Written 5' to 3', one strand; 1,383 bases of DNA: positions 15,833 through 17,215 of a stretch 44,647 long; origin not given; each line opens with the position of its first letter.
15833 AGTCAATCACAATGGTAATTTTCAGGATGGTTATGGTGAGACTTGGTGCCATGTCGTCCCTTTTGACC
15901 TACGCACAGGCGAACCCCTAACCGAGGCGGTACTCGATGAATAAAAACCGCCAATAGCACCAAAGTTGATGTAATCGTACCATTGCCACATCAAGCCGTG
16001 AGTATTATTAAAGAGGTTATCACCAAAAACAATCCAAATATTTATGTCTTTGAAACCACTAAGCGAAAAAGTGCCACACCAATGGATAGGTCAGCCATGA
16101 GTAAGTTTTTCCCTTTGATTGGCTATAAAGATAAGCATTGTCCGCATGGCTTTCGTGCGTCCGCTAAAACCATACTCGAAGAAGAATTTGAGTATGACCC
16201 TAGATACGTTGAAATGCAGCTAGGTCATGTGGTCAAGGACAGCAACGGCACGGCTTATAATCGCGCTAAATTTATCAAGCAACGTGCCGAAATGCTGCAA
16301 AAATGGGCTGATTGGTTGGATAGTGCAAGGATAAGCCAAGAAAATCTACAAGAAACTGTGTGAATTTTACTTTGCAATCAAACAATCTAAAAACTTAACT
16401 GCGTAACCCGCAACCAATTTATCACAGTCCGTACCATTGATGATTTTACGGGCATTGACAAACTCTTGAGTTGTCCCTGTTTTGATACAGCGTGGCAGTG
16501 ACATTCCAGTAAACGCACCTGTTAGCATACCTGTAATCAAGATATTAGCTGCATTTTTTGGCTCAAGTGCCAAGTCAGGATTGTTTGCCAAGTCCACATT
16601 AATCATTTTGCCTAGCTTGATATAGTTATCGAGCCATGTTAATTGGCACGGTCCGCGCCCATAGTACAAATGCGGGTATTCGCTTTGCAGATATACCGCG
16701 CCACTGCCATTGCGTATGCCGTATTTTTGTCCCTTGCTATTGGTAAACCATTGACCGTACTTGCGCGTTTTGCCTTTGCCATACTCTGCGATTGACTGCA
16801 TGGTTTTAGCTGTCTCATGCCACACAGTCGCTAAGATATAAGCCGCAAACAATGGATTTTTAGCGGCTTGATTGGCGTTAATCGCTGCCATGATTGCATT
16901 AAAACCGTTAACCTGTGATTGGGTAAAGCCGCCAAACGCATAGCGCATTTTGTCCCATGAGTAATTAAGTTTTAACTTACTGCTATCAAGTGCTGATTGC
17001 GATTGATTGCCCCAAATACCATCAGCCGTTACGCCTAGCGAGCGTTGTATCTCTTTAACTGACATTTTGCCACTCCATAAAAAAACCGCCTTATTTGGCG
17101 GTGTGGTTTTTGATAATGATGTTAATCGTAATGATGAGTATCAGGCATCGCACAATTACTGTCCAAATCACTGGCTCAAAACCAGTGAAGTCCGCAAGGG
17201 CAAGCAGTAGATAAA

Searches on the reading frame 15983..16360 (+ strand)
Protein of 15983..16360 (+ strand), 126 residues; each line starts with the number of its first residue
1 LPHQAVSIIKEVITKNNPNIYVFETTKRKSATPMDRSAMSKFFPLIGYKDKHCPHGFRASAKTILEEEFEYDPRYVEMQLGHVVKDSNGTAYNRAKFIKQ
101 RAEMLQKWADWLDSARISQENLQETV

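Call 86: search_protein_families(library=pfam, proteins=[window:15983-16360:+], max_evalue=0.01)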
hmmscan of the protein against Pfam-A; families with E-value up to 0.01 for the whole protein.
window:15983-16360:+ (126 aa): 1 family
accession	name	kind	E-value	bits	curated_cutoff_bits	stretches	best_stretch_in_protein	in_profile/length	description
PF00589.27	Phage_integrase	-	9.2e-06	26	27.1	1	3-95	73-168/172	Phage integrase family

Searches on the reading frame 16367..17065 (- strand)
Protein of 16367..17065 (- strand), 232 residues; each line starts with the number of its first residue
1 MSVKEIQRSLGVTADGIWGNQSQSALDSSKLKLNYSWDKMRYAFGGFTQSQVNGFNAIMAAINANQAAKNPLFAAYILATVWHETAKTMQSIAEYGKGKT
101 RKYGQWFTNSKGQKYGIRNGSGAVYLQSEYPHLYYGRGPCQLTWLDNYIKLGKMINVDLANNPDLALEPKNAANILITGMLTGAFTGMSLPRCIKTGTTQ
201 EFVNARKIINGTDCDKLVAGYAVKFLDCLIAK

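Call 86: search_protein_families(library=pfam, proteins=[window:16367-17065:-], max_evalue=0.01)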
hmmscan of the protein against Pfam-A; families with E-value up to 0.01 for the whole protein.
window:16367-17065:- (232 aa): 1 family
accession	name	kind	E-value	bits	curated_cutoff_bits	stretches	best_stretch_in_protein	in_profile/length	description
PF00182.24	Glyco_hydro_19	-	3e-09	37.4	25.5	1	42-166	25-139/232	Chitinase class I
